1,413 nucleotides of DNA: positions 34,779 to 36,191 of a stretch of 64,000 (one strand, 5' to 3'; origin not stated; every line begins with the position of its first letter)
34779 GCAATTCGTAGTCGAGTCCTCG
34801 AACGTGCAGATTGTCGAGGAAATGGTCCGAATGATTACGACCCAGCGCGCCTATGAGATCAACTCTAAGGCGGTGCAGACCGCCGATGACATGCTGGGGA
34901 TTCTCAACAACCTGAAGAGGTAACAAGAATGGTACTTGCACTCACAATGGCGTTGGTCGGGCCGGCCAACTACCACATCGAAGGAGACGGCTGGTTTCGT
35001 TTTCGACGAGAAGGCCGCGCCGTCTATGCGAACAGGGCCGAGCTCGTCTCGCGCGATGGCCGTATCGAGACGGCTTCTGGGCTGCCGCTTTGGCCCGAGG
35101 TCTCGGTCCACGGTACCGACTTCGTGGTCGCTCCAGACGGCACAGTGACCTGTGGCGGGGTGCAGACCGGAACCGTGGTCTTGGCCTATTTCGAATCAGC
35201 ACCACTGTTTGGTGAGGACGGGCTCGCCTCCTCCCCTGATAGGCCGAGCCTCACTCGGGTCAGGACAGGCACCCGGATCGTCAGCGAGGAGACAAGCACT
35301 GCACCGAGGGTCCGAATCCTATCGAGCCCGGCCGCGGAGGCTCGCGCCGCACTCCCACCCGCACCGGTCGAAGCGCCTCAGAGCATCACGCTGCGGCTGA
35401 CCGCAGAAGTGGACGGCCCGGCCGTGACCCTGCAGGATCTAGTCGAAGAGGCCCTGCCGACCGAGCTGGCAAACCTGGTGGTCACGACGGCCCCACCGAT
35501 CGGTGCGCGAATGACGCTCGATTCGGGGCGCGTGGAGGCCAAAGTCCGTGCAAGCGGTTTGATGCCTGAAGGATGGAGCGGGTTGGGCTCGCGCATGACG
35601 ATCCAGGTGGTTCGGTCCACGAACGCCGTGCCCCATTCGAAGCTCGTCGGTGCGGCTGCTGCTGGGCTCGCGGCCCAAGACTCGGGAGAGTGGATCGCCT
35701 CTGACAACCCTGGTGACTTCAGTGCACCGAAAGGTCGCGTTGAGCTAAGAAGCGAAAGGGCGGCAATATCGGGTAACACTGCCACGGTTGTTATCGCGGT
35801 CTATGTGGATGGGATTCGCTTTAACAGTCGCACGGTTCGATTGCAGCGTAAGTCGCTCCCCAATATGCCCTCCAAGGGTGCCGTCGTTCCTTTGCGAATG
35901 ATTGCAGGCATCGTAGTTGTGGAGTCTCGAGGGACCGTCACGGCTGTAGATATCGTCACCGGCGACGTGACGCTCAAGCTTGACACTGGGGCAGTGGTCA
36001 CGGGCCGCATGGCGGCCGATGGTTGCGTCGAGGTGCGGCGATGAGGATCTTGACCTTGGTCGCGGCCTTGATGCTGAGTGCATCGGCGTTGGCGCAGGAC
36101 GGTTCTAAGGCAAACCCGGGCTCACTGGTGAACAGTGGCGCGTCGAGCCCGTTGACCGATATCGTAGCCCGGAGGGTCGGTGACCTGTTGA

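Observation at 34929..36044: FlgA (P-ring chaperone) carries an N-terminal domain resembling the flagellar rod proteins FlgF/FlgG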

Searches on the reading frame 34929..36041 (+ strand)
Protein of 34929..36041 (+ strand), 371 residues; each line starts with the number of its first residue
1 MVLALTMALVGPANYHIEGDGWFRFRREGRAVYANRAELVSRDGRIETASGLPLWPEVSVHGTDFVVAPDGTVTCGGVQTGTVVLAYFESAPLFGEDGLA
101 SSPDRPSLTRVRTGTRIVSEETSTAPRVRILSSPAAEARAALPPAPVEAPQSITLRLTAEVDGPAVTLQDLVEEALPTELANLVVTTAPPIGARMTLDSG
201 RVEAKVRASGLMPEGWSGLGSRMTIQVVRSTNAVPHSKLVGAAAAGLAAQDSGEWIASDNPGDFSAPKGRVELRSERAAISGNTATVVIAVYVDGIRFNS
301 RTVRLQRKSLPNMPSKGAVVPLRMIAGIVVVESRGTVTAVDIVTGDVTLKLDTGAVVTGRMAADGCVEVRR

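Call 3: search_protein_families(library=pfam, proteins=[window:34929-36041:+], max_evalue=1)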
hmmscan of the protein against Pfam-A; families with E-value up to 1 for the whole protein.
window:34929-36041:+ (371 aa): 1 family
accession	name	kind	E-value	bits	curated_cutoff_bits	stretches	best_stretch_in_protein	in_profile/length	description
PF22692.1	LlgE_F_G_D1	-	0.00091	19.8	27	1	17-74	2-63/64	Flagellar hook protein FlgE/F/G D1 domain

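Call 4: search_protein_families(library=ncbifam, proteins=[window:34929-36041:+], max_evalue=1)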
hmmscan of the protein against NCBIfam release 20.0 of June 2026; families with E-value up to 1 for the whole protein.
window:34929-36041:+ (371 aa): 2 families
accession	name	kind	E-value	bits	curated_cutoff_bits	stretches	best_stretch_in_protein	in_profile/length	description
TIGR02488.1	flgG_G_neg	equivalog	0.0024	17.4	252.75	1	16-75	94-157/259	flagellar basal-body rod protein FlgG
TIGR02490.1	flgF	equivalog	0.016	14.8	178.5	1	17-90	79-164/218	flagellar basal-body rod protein FlgF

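Call 5: find_homologous_proteins(query=window:34929-36041:+, max_evalue=0.001)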
Query window:34929-36041:+ (371 aa): 6 proteins with E <= 0.001 among 8000 candidates.
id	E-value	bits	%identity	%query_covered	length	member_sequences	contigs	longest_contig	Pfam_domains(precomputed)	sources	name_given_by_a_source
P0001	3.9e-233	791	100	100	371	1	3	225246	-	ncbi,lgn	ncbi:MAG: hypothetical protein AB7F50_11085 [Fimbriimonadaceae bacterium]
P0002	1.0e-200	684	87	100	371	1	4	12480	-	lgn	-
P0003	5.5e-141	488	63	100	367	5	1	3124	PF22692.2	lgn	-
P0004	8.4e-138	477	63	100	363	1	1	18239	-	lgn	-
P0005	1.4e-89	319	49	100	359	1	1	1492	-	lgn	-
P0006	2.0e-89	318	49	100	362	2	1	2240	-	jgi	jgi:hypothetical protein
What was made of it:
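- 34929..36044 (+): Whole gene: FlgA-like P-ring assembly protein with an N-terminal rod-D1-like domain (371 aa plus stop). It is 100% identical to an NCBI 'MAG: hypothetical protein [Fimbriimonadaceae bacterium]' (call 5).
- Closest known: FlgA, periplasmic P-ring assembly chaperone. Different: This protein itself is below the family thresholds, and NCBI names it 'hypothetical protein' (calls 3, 4, 5).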

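Call 8: search_solved_structures(query=A1, max_evalue=10, show_alignments=3)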
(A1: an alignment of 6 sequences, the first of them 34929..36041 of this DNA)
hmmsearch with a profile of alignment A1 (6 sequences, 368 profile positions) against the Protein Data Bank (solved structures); distinct sequences matched with E-value up to 10: 2.
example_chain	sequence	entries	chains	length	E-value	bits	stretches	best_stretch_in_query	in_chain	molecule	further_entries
1xvx_A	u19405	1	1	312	0.067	15.7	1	212-277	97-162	YfuA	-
4rxm_A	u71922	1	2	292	0.57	12.6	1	53-133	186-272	Possible sugar ABC superfamily ATP binding cassette transporter, binding protein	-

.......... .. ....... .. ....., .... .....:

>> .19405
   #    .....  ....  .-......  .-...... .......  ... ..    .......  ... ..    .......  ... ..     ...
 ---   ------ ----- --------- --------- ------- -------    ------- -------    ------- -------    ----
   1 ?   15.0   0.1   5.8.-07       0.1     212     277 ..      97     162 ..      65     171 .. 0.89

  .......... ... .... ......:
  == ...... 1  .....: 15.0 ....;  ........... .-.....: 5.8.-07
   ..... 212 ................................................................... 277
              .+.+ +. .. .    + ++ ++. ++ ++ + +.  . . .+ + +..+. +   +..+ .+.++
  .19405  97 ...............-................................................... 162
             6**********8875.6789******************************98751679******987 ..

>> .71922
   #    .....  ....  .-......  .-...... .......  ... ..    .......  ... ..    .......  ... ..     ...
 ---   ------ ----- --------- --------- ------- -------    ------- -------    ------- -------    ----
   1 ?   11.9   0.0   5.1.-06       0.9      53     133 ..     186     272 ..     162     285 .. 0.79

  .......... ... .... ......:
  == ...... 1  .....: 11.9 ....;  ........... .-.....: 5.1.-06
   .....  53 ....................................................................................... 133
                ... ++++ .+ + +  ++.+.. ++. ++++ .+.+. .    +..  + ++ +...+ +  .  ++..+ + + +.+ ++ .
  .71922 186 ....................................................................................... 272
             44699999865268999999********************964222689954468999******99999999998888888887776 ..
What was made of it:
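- Tried and rejected: Whole-protein profile of the six close homologues against PDB sequences found nothing meaningful (call 8).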

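Call 9: find_homologous_proteins(query=A1, max_evalue=0.01)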
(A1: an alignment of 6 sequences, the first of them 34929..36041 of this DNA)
Query A1 (6 sequences) (371 aa, profile of the alignment): 7 proteins with E <= 0.01 among 8000 candidates.
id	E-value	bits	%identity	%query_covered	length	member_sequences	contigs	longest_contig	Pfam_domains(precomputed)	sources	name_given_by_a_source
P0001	1.5e-197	674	100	100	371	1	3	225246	-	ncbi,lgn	ncbi:MAG: hypothetical protein AB7F50_11085 [Fimbriimonadaceae bacterium]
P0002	1.0e-195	668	87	100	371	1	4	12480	-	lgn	-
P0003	5.2e-189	646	63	100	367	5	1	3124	PF22692.2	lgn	-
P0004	3.5e-178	611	63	100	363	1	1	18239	-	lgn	-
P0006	1.2e-167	576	49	100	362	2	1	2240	-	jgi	jgi:hypothetical protein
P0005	4.0e-166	571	49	100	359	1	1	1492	-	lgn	-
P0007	1.3e-131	457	49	100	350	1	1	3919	-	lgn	-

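Call 13: search_protein_families(library=pfam, alignment_id=A2, max_evalue=1)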
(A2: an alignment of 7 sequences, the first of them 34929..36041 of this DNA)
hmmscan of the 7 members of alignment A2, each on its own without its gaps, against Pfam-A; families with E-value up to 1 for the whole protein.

A. member 1, window:34929-36041:+ (371 aa): 1 family
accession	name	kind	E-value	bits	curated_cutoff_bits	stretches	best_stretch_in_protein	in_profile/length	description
PF22692.1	LlgE_F_G_D1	-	0.00091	19.8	27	1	17-74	2-63/64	Flagellar hook protein FlgE/F/G D1 domain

B. families by the number of members that match (of 7 scanned): 6 families
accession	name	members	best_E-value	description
PF22692.1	LlgE_F_G_D1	6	1.8e-05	Flagellar hook protein FlgE/F/G D1 domain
PF13144.11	ChapFlgA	2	0.0088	Chaperone for flagella basal body P-ring formation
PF11604.15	CusF_Ec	2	0.073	Copper binding periplasmic protein CusF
PF15500.11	Ntox1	1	0.13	Putative RNase-like toxin, toxin_1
PF13861.12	FLgD_tudor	1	0.21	FlgD Tudor-like domain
PF22359.2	Big-like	1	0.48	Bacterial Ig-like domain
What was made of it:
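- On FlgA (P-ring formation chaperone): The window protein on its own gives no PF13144 hit at E<=1 (call 3); 2 of the other 6 close homologues reach E 0.0088 (call 13).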

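Call 17: search_protein_representatives(alignment_id=A1)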
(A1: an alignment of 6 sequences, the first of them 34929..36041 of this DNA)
Query: 6 sequences, 368 profile positions. Proteins with E-value up to 0.001 (for the whole library): 398; up to 1e-10: 268; up to 1e-30: 144. The best 150 are listed.
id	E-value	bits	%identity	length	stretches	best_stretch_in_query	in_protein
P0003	1.7e-189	646.2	-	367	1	1-368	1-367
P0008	1.9e-65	238.0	-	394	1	8-367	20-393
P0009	2.0e-65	237.9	-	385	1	4-367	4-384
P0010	6.3e-61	223.1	-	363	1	4-367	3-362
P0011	3.2e-58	214.2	-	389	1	11-367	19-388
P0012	4.2e-56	207.2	-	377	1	3-367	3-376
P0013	1.9e-55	205.1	-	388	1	8-367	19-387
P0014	9.1e-54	199.5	-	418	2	124-367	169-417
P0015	2.2e-53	198.3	-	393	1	3-367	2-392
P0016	3.0e-53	197.8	-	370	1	4-366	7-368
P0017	7.6e-53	196.5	-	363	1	3-366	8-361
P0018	1.5e-52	195.5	-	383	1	6-367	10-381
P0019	6.6e-52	193.4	-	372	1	14-366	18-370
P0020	6.7e-51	190.1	-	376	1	11-367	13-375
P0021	7.0e-51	190.0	-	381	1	5-367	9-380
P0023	4.1e-50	187.5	-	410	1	2-366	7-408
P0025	8.7e-50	186.4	-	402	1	14-367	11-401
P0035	3.0e-45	171.5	-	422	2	136-367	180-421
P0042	9.2e-45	169.9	-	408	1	15-367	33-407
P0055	2.9e-43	165.0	-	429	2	146-367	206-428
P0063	5.8e-42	160.7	-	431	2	103-367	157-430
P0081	3.9e-39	151.4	-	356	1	7-367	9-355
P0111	2.1e-36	142.4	-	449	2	137-367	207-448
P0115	9.3e-36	140.3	-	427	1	13-367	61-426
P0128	3.5e-34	135.1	-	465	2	133-367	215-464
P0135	2.2e-33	132.4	-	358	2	141-367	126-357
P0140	5.8e-33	131.1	-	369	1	8-367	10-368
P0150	3.7e-31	125.1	-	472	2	133-367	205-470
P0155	6.2e-30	121.1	-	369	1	14-355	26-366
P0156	2.1e-29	119.3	-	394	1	4-367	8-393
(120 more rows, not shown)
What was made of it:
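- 34929..36044 (+): There are 398 representative relatives at E<=1e-3, and nearly all of the top 150 are full length (call 17).
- call 17: 268 representatives at E<=1e-10, and the top 150 are nearly all full length;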

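Call 20: search_protein_families(library=pfam, alignment_id=A3, max_evalue=0.01)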
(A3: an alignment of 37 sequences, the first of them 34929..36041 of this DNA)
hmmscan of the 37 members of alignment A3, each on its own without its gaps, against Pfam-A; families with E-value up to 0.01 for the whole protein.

A. member 1, window:34929-36041:+ (371 aa): 1 family
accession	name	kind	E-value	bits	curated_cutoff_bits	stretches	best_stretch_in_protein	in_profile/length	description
PF22692.1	LlgE_F_G_D1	-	0.00091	19.8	27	1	17-74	2-63/64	Flagellar hook protein FlgE/F/G D1 domain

B. families by the number of members that match (of 37 scanned): 8 families
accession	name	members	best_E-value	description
PF22692.1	LlgE_F_G_D1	29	4.9e-10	Flagellar hook protein FlgE/F/G D1 domain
PF13144.11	ChapFlgA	17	3.3e-07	Chaperone for flagella basal body P-ring formation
PF12164.13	SporV_AA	2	8.6e-05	Stage V sporulation protein AA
PF22639.1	Gp18_dom_I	2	0.00098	Tail sheath protein Gp18-like domain I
PF03459.23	TOBE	1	0.0017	TOBE domain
PF16299.10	DUF4941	1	0.0048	Domain of unknown function (DUF4941)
PF11604.15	CusF_Ec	1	0.007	Copper binding periplasmic protein CusF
PF17547.7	DUF5462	1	0.0081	Family of unknown function (DUF5462)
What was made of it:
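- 34968..35294 (+): Rod/hook D1-like beta domain (aa 14-122), homologous to FlgG residues ~92-217. PF22692 (calls 3, 20).
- On FlgA (P-ring formation chaperone): Pfam SAF is not detected (calls 3, 20).
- Checked: It matches 29/37 diverse family members, best E 4.9e-10 (calls 3, 20).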

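Call 21: search_protein_families(library=ncbifam, alignment_id=A3, max_evalue=0.01)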
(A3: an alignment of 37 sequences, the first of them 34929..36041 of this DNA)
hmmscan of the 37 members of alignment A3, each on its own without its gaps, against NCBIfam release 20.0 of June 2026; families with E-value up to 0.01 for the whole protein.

A. member 1, window:34929-36041:+ (371 aa): 1 family
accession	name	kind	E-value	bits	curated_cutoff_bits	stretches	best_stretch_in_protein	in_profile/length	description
TIGR02488.1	flgG_G_neg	equivalog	0.0024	17.4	252.75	1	16-75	94-157/259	flagellar basal-body rod protein FlgG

B. families by the number of members that match (of 37 scanned): 16 families
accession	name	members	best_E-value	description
TIGR02488.1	flgG_G_neg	25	2.9e-11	flagellar basal-body rod protein FlgG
TIGR02490.1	flgF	21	4.2e-09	flagellar basal-body rod protein FlgF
TIGR03170.1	flgA_cterm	21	6.7e-09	flagellar basal body P-ring formation chaperone FlgA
NF009278.1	PRK12636.1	12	9.3e-07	flagellar basal body rod protein FlgG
TIGR03506.1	FlgEFG_subfam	5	5.2e-09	flagellar hook-basal body complex protein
NF004238.1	PRK05682.1-1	5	8.5e-06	flagellar hook protein FlgE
NF009331.1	PRK12689.1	4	1.5e-07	flagellar basal-body rod protein FlgF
NF009280.2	PRK12640.1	4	3.5e-06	flagellar basal body rod protein FlgF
NF009282.1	PRK12642.1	3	0.00027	flagellar basal-body rod protein FlgF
NF009332.0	PRK12690.1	3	0.00063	flagellar hook-basal body complex protein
NF009456.0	PRK12816.1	2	0.00023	flagellar basal body rod protein FlgG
NF006066.0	PRK08207.2-5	1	0.0005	coproporphyrinogen III oxidase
NF010246.0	PRK13693.1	1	0.00055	(3R)-hydroxyacyl-ACP dehydratase subunit HadB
NF008141.0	PRK10892.1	1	0.001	arabinose-5-phosphate isomerase KdsD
NF009283.0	PRK12643.1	1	0.0019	flagellar basal body rod protein FlgF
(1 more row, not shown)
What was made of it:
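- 35376..36041 (+): FlgA-like region (aa 150-371). The last ~65 aa form the D3 beta-barrel (ChapFlgA), which in Salmonella FlgA binds FlgI. TIGR03170 matches 21/37 members and PF13144 matches 17/37 (calls 20, 21).
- On FlgA (P-ring formation chaperone): PF13144 matches 17/37 members (best E 3.3e-7) and TIGR03170 matches 21/37 (best 6.7e-9) (calls 20, 21).
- Checked: NCBIfam FlgG matches 25/37 members, best E 2.9e-11 (call 21).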

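Call 26: find_homologous_proteins(query=A3, max_evalue=0.00001)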
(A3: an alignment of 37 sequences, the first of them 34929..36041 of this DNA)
Query A3 (37 sequences) (371 aa, profile of the alignment): 7 proteins with E <= 0.00001 among 8000 candidates.
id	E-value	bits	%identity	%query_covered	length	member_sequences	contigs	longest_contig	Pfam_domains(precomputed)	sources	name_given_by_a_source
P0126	2.9e-108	381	27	90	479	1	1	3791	-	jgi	jgi:hypothetical protein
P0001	4.9e-101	357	100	100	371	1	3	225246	-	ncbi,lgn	ncbi:MAG: hypothetical protein AB7F50_11085 [Fimbriimonadaceae bacterium]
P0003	1.3e-100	355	63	100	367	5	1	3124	PF22692.2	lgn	-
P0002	2.2e-96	342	87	100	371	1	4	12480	-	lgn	-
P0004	1.5e-86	309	63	100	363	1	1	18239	-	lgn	-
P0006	3.7e-84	301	49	100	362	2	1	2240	-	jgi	jgi:hypothetical protein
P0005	1.5e-80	289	49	100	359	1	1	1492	-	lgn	-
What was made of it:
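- Tried and rejected: The third search, with the 37-sequence alignment, was swamped by low-complexity words and added nothing (calls 5, 9, 26).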

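Call 27: list_cluster_members(proteins=[P0008, P0009, P0010, P0014, P0023, P0035, P0055, P0063, P0111, P0140])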
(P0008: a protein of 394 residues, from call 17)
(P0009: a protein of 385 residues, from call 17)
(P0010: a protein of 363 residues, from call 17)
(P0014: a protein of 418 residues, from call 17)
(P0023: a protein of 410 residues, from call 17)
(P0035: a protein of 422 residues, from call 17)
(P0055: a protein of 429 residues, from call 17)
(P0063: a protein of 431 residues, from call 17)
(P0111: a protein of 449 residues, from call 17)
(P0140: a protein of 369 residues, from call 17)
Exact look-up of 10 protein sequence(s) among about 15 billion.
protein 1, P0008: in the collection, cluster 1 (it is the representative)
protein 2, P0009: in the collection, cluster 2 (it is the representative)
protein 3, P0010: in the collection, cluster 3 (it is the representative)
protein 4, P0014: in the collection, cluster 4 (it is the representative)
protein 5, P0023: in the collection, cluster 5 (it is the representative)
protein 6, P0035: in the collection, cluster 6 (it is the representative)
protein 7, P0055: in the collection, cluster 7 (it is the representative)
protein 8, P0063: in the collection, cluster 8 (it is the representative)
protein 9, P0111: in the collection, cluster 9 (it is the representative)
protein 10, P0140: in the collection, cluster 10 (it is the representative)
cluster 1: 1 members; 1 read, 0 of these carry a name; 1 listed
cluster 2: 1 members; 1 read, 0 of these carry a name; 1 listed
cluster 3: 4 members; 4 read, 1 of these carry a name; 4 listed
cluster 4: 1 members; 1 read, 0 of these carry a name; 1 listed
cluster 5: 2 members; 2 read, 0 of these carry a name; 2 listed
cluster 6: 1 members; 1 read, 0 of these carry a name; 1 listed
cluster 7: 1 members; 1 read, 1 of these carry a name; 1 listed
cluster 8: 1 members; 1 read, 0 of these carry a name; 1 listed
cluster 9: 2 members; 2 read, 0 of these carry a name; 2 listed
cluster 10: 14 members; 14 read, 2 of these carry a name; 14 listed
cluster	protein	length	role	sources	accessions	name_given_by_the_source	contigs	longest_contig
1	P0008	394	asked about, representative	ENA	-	-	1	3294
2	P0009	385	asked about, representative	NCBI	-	-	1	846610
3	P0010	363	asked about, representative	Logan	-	-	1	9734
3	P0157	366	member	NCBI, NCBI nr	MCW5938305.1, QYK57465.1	MAG: flagella basal body P-ring formation protein FlgA [Fimbriimonadaceae bacterium] | flagella basal body P-ring formation protein FlgA [Fimbriimonadaceae bacterium]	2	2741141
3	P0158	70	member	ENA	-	-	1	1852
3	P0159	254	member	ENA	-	-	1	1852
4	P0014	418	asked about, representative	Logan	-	-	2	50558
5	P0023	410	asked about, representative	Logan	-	-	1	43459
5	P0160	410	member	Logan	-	-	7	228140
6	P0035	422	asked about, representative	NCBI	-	-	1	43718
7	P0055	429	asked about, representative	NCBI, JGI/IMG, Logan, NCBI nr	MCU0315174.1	MAG: hypothetical protein MUC92_01135 [Fimbriimonadaceae bacterium] | hypothetical protein | hypothetical protein [Fimbriimonadaceae bacterium]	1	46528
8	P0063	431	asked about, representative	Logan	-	-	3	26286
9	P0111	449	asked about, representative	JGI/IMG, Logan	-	-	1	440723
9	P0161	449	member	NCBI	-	-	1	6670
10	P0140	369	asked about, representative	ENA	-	-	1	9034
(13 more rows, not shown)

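Call 30: find_related_loci(query=A5, collection=genome_contigs, flank=6000)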
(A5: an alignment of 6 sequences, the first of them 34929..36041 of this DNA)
Query A5 (371 aa) in genome_contigs; peptide patterns used: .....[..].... (x = any residue, [..] = any of these).
17 stretches matched a pattern; 4 encode a relative of the query (tblastn E <= 1e-3); 4 distinct loci.
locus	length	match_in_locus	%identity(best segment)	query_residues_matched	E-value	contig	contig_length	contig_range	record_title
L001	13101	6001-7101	62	1-371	2e-140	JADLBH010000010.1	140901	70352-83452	MAG: Fimbriimonadaceae bacterium isolate SJ155 c_000000256276, whole genome shotgun sequence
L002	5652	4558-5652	31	1-360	5e-38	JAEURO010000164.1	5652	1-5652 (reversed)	MAG: Chthonomonadaceae bacterium isolate new MAG-279 NODE_164_length_5652_cov_3.012556, whole genome shotgun sequence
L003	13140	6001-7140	30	1-370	8e-38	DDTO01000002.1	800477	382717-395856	MAG TPA_asm: Chthonomonas sp. UBA2362 UBA2362_contig_38, whole genome shotgun sequence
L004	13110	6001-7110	32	3-370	3e-33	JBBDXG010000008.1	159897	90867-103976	MAG: Fimbriimonadaceae bacterium isolate LejiaD_64_17 Lejia_D_197_length_159897_cov_9, whole genome shotgun sequence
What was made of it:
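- Tried and rejected: A six-sequence alignment gave one pattern and four loci (call 30).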

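Call 36: predict_structure(alignment_id=A3)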
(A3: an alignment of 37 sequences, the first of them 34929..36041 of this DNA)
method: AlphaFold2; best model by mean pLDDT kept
length: 371 residues; sequences in the alignment: 37
mean_pLDDT: 88.6   pTM: 0.52
mean pLDDT of the five models: 88.6, 88.5, 87.9, 87.8, 87.5
residues with pLDDT >= 90: 281; 70-90: 42; 50-70: 20; < 50: 28
segments of 3 or more residues with pLDDT < 50: 1-8, 123-142
pLDDT, mean of each block of 10 residues (from residue 1): 48 94 97 97 95 97 94 95 97 93 96 95 44 44 61 90 95 92 96 95 93 70 92 97 95 92 95 97 94 97 89 88 94 96 89 96 89 79
secondary structure, 60 per line:
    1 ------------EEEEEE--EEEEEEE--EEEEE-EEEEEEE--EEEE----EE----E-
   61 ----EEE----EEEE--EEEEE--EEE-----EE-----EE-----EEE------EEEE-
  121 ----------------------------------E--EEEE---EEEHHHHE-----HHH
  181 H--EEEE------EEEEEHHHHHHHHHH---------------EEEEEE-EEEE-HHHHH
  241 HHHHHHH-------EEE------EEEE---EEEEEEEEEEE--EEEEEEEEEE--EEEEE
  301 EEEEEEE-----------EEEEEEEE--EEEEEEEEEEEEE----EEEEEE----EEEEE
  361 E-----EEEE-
elements in order: E13-18 E21-27 E30-34 E36-42 E45-48 E65-67 E72-75 E78-82 E85-87 E107-109 E116-119 E158-161 E165-167 H168-171 H178-181 E184-187 E194-198 H199-208 E224-229 E231-234 H236-247 E255-257 E264-267 E271-281 E284-293 E296-307 E319-326 E329-341 E346-351 E356-361 E367-370
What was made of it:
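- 34929..34967 (+): Short hydrophobic leader (aa 1-13, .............): a presumed Sec-type signal, with no positively charged n-region. The leader has pLDDT <50 in the model (call 36).
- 35295..35375 (+): Disordered Pro/Ala-rich linker (aa 123-149). pLDDT <50 for aa 123-142 (call 36).
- On Flagellar axial proteins FlgE/FlgF/FlgG (rod and hook subunits): The D1-like domain is followed by a disordered linker (call 36).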
